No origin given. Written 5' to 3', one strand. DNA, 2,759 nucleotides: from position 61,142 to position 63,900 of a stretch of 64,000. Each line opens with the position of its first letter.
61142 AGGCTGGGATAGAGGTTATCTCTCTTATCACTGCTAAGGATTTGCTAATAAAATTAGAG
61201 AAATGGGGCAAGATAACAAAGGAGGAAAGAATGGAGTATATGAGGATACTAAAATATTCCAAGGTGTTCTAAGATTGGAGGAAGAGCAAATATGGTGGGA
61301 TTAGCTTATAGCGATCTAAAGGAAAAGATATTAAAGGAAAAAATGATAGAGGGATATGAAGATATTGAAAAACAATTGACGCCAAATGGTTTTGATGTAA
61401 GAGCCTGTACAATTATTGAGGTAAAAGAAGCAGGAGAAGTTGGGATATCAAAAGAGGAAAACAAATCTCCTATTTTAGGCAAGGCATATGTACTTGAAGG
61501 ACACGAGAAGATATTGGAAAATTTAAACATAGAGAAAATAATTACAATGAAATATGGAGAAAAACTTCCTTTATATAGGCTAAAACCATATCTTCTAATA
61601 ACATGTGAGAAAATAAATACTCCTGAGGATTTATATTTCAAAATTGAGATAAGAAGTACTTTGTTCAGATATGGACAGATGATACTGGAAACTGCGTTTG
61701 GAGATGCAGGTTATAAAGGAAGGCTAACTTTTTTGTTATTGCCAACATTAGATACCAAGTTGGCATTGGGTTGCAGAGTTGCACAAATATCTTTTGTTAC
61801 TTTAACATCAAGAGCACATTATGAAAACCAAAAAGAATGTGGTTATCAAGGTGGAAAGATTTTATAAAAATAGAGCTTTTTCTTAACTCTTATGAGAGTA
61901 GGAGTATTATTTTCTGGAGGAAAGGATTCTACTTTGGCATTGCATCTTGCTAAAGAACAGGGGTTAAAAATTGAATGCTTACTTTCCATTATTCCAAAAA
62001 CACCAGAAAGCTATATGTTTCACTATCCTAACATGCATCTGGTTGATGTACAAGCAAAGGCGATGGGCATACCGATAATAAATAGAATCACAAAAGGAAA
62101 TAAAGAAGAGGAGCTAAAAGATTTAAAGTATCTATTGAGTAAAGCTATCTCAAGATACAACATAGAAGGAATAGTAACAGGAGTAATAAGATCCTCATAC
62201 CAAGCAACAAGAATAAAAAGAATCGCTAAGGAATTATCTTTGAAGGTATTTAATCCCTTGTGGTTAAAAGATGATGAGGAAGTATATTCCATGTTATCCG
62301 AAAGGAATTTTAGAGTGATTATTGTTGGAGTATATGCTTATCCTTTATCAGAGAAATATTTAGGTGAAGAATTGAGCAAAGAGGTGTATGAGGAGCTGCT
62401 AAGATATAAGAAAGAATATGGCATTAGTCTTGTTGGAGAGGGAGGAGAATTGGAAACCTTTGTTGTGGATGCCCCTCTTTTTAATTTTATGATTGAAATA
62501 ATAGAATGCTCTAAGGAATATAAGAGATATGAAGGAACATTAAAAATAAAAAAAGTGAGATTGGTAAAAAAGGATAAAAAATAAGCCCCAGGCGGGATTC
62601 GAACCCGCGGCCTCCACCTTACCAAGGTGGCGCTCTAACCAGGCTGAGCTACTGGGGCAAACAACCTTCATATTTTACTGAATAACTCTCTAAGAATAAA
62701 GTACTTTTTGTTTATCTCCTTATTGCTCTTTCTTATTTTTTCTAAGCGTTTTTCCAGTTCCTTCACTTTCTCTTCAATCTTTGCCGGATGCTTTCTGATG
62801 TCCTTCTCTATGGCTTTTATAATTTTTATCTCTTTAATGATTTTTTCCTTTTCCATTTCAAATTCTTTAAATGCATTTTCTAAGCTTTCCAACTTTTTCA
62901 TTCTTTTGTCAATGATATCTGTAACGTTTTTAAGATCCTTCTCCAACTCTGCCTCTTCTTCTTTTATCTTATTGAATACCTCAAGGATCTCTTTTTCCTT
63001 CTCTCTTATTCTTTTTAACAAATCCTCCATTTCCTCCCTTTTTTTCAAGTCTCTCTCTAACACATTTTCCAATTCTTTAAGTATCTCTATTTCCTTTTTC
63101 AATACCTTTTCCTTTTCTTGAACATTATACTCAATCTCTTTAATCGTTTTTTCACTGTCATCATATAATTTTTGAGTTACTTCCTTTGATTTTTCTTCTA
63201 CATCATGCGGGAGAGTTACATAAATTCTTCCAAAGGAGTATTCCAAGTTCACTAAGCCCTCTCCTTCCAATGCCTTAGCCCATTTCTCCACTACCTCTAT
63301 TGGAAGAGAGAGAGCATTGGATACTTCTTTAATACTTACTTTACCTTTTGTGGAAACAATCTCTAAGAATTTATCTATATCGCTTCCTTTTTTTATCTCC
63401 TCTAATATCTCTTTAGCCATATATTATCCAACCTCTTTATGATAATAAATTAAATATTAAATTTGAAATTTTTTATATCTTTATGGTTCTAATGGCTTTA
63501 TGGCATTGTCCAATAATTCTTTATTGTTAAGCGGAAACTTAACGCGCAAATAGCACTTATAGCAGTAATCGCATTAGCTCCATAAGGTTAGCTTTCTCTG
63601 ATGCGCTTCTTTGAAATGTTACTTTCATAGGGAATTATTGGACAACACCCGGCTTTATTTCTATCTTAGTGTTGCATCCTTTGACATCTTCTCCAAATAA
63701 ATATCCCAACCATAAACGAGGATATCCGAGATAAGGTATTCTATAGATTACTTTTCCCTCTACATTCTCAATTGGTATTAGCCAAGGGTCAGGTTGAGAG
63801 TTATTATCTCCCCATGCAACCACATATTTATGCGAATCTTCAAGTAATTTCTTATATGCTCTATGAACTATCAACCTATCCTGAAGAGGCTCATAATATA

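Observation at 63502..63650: Second module: short elements bounded by about 60-nt terminal inverted repeats (MITE-like), with solo ends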

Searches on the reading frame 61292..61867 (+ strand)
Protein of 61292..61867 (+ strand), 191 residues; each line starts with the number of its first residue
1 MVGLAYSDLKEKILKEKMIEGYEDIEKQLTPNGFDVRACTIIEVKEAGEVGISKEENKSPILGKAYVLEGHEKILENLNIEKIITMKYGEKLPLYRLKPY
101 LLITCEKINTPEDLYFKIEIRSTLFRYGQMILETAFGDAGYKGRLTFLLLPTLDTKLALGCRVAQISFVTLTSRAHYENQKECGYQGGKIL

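Call 22: search_solved_structures(query=window:61292-61867:+, show_alignments=1)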
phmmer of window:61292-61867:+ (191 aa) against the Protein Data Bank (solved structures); distinct sequences matched with E-value up to 0.001: 5.
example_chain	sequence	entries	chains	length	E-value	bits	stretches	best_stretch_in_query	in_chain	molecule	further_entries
9w59_A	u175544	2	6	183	8.9e-09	38.7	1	100-175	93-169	Probable deoxyuridine 5'-triphosphate nucleotidohydrolase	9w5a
2yzj_A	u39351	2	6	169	3.6e-08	36.7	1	87-188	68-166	167aa long hypothetical dUTPase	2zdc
9ln0_A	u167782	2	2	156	8.2e-08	35.6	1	97-187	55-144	dCTP deaminase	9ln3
8y1w_A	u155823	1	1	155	1.2e-07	35.1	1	99-188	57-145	dCTP deaminase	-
4xjc_A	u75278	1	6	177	0.00016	24.8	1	101-175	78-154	Deoxycytidine triphosphate deaminase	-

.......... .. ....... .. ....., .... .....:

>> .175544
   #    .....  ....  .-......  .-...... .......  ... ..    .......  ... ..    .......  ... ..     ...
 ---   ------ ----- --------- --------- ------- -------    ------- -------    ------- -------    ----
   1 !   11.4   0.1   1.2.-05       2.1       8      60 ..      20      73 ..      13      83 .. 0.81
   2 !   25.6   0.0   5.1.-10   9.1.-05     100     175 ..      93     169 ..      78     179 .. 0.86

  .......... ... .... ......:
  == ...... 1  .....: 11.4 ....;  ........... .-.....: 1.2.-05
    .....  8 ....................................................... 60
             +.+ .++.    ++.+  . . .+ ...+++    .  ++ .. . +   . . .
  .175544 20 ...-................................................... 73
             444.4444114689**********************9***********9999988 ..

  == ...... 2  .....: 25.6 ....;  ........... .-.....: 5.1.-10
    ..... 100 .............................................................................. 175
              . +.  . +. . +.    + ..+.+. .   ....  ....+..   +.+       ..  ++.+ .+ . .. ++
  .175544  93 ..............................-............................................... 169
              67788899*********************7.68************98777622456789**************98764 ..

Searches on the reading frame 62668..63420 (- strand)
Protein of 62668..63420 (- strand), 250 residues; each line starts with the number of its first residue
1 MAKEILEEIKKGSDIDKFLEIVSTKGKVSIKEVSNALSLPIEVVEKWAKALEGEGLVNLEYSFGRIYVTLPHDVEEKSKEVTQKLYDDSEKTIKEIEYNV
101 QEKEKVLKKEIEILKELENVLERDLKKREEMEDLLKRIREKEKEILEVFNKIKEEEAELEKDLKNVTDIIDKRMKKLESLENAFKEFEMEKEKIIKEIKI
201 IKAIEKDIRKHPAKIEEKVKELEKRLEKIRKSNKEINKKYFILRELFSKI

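Call 15: find_encoding_contigs(protein=window:62668-63420:-, flank=3000, max_places=6)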
Protein window:62668-63420:- (250 aa): 4 contigs read that carry it; 2 places shown.
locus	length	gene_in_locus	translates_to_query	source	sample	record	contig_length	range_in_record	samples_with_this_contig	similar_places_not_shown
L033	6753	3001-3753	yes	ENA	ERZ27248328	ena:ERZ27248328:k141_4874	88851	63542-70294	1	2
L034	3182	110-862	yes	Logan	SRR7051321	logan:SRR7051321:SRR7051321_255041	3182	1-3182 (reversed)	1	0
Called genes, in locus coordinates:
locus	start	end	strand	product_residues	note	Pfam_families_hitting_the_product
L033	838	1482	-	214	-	PF14579:HHH_6 (faint), PF04919:DUF655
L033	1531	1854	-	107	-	PF03874:RNA_pol_Rpb4 (weak)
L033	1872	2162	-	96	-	PF01157:Ribosomal_L21e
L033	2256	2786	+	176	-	-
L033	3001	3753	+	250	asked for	-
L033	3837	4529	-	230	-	PF01902:Diphthami_syn_2_N, PF28410:Diphthami_syn_2_C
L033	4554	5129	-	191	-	PF22769:DCD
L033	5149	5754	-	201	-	-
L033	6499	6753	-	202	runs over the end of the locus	-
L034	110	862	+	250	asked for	-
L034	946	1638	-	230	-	PF01902:Diphthami_syn_2_N, PF28410:Diphthami_syn_2_C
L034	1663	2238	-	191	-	PF22769:DCD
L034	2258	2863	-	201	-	-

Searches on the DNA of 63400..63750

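Call 76: search_rna_families(source=window, start=63400, end=63750, threshold=evalue, max_evalue=1)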
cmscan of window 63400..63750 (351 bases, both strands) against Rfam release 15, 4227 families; matches with E-value up to 1: 0.
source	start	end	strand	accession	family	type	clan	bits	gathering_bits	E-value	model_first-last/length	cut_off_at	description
